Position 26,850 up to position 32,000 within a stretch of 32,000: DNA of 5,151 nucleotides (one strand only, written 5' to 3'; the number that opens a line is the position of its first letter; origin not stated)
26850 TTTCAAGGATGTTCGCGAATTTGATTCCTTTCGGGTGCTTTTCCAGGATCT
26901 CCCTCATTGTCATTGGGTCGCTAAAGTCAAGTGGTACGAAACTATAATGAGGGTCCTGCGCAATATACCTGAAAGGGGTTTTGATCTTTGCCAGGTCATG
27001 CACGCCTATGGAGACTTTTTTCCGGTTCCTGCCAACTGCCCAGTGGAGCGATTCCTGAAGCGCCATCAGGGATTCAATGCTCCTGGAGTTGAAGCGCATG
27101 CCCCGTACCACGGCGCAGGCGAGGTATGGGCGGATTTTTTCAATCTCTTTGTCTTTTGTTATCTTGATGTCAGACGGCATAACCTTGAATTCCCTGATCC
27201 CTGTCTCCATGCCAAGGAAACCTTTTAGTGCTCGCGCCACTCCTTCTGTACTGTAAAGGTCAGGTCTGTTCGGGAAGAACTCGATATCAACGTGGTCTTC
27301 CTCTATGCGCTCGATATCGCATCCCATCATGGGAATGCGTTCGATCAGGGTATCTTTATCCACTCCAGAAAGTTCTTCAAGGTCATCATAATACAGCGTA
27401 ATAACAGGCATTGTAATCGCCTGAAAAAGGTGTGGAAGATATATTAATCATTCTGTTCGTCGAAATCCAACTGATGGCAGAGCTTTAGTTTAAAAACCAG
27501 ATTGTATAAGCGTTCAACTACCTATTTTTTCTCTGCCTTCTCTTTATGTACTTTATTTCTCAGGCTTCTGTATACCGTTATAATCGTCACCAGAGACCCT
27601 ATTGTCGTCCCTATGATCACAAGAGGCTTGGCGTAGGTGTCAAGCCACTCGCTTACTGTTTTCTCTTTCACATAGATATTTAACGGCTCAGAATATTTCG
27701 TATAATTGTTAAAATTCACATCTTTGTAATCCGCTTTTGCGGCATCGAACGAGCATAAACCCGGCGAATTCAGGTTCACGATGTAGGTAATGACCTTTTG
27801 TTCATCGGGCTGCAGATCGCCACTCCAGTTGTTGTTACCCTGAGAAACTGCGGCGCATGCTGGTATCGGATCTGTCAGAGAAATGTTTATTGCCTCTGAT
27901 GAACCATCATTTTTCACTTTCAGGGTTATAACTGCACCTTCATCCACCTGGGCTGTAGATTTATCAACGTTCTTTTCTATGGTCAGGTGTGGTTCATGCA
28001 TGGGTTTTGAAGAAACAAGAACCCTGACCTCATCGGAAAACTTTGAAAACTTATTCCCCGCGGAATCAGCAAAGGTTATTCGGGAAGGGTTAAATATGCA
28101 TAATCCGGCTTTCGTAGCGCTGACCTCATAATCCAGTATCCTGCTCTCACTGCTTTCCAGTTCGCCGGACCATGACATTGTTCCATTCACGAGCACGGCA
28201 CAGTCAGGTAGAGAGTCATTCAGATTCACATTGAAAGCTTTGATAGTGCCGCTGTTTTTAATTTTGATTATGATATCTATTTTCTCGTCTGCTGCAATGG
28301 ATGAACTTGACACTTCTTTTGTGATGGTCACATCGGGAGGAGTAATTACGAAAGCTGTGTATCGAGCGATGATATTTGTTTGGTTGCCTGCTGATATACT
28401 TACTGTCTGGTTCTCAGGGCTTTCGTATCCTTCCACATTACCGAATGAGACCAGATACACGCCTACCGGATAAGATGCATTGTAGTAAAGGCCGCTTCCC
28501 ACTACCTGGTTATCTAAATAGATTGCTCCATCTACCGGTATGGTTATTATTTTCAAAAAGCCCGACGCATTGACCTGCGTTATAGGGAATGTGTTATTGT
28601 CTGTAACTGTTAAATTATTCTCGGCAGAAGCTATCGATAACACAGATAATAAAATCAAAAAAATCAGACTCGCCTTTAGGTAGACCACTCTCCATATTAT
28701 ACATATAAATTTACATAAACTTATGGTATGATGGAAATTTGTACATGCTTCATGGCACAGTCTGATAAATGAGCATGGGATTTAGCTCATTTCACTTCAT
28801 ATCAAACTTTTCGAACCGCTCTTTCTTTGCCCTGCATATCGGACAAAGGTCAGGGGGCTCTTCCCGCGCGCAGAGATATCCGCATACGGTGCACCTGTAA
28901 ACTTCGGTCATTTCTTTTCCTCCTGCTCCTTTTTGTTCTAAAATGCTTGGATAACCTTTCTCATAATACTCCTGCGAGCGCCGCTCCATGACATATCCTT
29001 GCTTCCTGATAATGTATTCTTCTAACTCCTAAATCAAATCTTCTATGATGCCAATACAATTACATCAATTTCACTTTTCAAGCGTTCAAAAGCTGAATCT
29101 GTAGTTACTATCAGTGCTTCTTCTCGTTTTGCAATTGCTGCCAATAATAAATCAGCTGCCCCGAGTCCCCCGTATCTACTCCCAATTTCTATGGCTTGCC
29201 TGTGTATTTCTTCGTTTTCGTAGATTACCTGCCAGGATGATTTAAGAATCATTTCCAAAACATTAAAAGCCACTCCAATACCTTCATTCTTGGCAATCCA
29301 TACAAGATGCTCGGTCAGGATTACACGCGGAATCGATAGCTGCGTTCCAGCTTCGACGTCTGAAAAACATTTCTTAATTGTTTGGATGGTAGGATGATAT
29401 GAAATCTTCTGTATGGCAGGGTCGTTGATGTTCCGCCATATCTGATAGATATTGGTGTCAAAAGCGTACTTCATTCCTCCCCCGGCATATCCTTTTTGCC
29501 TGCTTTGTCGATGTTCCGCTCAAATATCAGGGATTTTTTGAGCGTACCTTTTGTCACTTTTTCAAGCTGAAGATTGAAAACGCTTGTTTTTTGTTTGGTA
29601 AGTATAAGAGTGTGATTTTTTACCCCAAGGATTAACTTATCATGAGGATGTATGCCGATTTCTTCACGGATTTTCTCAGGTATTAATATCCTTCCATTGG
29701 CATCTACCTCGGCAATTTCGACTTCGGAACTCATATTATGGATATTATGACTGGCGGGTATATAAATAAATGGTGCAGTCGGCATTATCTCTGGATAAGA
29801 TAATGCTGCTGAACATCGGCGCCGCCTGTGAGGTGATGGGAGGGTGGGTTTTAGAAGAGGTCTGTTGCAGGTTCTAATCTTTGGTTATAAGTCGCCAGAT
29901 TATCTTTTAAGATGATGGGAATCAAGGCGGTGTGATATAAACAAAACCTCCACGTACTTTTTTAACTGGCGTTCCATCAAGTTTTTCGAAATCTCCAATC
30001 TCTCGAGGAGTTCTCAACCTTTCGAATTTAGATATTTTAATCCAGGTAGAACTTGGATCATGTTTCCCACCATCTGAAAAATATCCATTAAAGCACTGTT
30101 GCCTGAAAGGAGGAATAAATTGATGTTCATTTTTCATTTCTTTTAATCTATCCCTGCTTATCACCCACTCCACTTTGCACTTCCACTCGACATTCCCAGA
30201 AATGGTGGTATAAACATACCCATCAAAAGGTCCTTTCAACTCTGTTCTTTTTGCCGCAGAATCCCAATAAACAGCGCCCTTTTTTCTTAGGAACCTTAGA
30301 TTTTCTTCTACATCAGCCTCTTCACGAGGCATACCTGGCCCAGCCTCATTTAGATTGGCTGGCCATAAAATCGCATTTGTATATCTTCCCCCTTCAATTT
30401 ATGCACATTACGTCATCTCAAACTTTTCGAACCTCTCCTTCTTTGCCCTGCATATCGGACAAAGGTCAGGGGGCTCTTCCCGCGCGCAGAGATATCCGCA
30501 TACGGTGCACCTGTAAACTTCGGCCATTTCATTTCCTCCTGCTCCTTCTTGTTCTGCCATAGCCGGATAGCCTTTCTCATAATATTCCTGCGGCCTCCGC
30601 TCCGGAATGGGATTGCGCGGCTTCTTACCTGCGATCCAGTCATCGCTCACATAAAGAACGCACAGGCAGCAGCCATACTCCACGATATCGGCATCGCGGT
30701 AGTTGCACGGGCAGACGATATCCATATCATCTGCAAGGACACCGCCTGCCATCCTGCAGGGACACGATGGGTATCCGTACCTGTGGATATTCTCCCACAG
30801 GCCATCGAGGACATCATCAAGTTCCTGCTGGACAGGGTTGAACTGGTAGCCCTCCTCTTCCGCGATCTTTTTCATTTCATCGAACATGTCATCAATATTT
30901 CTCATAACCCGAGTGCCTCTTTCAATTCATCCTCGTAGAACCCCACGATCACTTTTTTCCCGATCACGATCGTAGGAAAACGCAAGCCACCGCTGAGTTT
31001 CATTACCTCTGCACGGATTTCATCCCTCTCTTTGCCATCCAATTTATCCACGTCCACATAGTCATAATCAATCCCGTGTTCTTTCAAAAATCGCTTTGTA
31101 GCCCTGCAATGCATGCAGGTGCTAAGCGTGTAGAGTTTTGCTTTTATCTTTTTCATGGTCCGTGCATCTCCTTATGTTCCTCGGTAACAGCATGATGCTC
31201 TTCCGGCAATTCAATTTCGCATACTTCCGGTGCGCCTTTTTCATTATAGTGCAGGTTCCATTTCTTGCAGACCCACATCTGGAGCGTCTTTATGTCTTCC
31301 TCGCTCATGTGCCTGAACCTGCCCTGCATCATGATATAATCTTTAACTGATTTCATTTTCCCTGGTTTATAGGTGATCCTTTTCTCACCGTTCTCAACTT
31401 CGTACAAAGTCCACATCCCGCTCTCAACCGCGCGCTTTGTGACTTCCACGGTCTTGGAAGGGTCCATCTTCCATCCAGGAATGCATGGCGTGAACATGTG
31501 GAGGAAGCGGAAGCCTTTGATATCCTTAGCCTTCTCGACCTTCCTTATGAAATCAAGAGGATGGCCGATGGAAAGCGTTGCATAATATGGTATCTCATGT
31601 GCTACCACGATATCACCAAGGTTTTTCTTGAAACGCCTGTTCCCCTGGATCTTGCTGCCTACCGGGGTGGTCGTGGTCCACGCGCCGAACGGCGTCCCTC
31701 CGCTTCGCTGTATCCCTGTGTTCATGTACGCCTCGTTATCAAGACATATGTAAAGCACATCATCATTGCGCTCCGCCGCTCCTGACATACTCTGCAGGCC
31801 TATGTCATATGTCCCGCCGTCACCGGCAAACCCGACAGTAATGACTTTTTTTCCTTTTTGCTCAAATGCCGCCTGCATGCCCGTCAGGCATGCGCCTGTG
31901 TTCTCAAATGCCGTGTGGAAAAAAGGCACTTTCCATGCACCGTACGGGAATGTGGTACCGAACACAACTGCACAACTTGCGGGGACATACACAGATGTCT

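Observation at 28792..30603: A 193-nt direct repeat duplicates the rubredoxin module of the FDR gene and brackets a low-GC vapBC cassette with no integrase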

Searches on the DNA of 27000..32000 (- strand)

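Call 55: search_rna_families(source=window, start=27000, end=32000, threshold=evalue, max_evalue=1)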
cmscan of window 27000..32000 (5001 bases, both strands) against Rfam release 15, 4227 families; matches with E-value up to 1: 0.
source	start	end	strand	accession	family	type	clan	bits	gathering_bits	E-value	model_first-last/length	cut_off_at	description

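Call 88: search_dna_similar(query=window:28990-30407:-, collection=phages, mode=distant, max_rows=8)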
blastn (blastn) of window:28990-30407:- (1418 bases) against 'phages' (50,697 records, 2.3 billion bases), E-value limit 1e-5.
No match.
